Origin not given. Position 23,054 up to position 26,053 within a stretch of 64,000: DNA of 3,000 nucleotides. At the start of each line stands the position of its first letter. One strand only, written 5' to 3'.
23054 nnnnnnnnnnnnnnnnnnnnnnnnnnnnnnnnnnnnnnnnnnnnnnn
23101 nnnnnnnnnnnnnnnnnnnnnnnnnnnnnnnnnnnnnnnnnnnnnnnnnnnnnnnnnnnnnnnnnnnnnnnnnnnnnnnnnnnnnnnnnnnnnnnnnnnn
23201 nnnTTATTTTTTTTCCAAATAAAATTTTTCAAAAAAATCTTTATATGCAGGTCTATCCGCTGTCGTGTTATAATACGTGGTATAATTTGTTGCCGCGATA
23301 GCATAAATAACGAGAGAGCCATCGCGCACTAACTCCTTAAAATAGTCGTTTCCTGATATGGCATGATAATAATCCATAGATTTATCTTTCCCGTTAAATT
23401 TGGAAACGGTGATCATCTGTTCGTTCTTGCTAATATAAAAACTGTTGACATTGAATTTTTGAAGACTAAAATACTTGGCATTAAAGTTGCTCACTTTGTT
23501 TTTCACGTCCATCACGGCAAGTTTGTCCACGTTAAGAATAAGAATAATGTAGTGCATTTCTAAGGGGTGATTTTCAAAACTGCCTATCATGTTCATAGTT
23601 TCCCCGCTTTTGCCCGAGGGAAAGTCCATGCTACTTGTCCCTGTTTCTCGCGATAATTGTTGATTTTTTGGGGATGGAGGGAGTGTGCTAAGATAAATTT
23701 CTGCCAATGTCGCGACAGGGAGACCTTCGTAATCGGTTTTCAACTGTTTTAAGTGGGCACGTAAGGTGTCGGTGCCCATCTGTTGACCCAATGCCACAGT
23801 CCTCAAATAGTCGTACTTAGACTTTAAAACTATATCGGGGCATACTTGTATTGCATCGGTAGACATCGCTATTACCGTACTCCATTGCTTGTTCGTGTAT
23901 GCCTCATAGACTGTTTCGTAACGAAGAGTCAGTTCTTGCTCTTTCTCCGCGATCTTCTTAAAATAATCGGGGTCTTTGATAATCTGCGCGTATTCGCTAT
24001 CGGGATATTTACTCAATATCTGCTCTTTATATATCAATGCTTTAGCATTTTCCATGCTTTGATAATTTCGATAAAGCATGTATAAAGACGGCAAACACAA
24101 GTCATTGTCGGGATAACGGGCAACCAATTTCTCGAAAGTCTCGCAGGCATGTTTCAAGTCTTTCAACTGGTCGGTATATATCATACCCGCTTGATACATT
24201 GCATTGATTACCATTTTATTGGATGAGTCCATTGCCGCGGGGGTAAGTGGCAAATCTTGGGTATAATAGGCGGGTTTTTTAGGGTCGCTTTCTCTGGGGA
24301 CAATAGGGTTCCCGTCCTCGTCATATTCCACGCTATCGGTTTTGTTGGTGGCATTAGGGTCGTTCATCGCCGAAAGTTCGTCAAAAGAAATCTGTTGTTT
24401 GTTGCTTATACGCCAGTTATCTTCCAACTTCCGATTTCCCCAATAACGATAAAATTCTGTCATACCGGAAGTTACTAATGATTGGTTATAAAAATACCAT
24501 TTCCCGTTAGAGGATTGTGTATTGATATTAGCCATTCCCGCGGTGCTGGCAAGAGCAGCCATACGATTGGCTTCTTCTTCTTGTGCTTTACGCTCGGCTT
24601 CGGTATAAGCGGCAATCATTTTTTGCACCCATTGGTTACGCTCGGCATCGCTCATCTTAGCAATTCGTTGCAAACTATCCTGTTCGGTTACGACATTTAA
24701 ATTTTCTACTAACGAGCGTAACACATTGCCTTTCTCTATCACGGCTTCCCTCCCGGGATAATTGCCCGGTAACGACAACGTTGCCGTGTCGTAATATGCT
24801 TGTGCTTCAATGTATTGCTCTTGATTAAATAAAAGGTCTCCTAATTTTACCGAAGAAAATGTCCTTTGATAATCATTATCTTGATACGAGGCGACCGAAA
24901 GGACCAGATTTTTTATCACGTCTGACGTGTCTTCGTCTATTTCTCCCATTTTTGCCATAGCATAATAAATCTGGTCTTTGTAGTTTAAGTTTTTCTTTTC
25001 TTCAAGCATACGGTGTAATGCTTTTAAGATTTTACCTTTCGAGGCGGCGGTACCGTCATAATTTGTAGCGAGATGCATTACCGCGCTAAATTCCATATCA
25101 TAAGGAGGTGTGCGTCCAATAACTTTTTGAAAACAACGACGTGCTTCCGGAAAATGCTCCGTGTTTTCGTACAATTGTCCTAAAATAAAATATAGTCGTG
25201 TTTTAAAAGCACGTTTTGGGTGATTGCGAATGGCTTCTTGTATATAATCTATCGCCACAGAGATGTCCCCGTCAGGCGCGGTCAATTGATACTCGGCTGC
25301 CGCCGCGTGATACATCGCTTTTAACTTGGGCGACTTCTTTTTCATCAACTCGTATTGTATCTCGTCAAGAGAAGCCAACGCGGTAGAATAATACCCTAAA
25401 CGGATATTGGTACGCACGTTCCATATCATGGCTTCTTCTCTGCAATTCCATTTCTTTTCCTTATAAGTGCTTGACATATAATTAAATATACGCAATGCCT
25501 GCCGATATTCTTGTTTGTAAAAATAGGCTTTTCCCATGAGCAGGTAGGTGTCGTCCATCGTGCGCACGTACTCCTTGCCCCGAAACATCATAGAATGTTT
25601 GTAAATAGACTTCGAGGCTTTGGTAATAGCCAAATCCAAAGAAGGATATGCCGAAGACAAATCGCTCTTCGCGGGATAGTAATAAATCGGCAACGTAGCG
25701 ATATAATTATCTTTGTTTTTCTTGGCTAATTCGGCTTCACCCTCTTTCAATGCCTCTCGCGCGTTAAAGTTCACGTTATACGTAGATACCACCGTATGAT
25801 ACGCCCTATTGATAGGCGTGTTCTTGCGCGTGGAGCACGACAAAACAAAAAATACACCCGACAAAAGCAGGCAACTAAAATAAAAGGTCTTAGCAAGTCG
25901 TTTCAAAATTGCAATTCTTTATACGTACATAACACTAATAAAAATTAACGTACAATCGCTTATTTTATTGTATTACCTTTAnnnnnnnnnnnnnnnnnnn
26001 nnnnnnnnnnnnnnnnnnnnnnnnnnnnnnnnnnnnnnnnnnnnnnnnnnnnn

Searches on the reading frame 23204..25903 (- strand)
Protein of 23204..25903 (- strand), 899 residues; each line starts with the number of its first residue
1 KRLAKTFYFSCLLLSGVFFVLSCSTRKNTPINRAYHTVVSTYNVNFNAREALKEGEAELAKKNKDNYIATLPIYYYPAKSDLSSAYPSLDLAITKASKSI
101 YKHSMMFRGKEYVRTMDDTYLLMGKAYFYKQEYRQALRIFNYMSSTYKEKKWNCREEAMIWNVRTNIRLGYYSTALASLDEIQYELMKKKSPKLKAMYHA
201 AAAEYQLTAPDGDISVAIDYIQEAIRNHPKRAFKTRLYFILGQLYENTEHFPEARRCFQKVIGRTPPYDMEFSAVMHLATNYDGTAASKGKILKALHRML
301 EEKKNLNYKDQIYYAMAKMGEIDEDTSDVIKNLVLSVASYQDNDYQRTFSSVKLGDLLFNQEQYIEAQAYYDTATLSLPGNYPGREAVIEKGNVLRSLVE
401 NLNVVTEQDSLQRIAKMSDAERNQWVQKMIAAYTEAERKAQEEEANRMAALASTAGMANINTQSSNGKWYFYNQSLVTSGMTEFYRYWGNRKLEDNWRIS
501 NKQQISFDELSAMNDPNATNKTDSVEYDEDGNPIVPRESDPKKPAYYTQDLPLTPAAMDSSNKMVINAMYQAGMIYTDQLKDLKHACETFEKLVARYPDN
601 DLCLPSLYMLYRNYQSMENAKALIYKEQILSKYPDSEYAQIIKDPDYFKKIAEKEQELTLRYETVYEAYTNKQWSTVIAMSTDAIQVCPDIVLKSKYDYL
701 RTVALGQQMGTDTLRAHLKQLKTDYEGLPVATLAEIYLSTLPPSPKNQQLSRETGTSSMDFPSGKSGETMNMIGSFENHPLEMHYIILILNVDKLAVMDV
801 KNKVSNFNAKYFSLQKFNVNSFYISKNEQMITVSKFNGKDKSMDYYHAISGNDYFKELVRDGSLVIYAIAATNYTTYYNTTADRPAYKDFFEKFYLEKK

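Call 63: search_protein_families(library=pfam, proteins=[window:23204-25903:-], max_evalue=0.00001)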
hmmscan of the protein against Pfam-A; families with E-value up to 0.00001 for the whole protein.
window:23204-25903:- (899 aa): 6 families
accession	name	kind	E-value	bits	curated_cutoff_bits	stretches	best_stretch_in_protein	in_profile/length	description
PF07719.23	TPR_2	-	4.3e-14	51.8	27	0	237-262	3-28/34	Tetratricopeptide repeat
PF13181.12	TPR_8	-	1e-13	50.7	25.7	0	567-600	2-34/34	Tetratricopeptide repeat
PF13174.12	TPR_6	-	2.2e-11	44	26.3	0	568-599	2-32/33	Tetratricopeptide repeat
PF13424.12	TPR_12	-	8.5e-08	32.7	30.1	0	212-262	17-72/77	Tetratricopeptide repeat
PF00515.34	TPR_1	-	7.4e-07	29.2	27.8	0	237-262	3-28/34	Tetratricopeptide repeat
PF13432.12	TPR_16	-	8.3e-06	26.6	32.7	0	212-267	11-63/65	Tetratricopeptide repeat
